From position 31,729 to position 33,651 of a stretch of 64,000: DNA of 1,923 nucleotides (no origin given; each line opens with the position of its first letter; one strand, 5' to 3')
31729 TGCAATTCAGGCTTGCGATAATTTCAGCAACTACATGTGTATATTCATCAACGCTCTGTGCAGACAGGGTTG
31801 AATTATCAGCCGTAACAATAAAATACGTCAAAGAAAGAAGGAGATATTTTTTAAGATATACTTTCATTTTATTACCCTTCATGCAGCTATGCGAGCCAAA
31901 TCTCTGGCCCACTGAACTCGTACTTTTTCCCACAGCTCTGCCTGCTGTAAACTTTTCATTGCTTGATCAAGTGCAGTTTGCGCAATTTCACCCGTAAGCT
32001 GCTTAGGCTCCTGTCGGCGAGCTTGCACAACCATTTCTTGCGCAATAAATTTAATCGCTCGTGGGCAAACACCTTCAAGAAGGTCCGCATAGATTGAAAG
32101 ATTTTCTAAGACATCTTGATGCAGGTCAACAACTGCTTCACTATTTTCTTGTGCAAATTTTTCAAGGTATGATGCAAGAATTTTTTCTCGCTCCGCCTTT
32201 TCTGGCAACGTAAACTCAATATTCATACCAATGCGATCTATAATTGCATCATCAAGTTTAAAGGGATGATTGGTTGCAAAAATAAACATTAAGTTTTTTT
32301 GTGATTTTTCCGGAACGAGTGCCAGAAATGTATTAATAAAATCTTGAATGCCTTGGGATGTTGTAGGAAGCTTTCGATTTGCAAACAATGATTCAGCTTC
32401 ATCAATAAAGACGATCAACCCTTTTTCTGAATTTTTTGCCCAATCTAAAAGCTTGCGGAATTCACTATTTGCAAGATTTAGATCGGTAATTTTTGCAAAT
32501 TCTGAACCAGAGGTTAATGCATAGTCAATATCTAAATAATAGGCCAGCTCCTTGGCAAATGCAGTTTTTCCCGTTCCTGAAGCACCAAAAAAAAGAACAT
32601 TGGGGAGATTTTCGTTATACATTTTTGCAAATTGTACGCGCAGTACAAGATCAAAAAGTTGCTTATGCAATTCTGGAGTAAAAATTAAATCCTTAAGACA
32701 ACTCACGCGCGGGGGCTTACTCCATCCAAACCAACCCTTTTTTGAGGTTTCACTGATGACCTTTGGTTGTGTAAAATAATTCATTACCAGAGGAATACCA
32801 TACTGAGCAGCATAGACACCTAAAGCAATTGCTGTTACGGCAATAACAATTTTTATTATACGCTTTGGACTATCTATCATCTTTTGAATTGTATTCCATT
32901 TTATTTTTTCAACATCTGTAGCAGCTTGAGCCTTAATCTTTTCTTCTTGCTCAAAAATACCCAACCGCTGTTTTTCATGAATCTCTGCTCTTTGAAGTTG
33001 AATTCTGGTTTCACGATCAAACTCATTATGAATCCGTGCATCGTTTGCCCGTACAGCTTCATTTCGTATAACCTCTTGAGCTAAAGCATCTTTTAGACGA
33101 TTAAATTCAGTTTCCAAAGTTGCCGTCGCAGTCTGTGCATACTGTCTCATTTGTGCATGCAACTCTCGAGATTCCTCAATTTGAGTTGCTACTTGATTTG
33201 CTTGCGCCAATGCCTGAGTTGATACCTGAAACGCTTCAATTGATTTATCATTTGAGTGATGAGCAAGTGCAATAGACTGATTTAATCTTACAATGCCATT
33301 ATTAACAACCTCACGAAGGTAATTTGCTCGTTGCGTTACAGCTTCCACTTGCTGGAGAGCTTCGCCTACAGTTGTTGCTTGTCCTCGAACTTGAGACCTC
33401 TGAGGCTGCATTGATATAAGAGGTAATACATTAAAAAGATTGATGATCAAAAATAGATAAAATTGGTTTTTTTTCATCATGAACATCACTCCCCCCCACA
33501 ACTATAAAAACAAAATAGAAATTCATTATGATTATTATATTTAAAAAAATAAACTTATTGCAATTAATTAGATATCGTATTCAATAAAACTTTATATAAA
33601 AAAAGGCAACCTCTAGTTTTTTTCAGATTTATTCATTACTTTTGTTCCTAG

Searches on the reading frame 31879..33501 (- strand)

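Call 79: search_protein_families(library=pfam, proteins=[window:31879-33501:-], max_evalue=0.001)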
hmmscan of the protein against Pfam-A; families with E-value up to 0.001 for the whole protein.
window:31879-33501:- (540 aa): 4 families
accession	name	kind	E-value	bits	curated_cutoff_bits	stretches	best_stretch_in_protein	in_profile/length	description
PF00004.35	AAA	-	7.4e-21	75.4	21.2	1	302-431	1-130/131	ATPase family associated with various cellular activities (AAA)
PF05496.18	RuvB_N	-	1.6e-05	25.2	27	1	284-343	18-77/159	Holliday junction DNA helicase RuvB P-loop domain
PF13191.12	AAA_16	-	0.00021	22.2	32.6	0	298-326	23-51/167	AAA ATPase domain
PF20720.3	nSTAND3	-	0.00029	21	27.2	1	301-410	19-110/155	Novel STAND NTPase 3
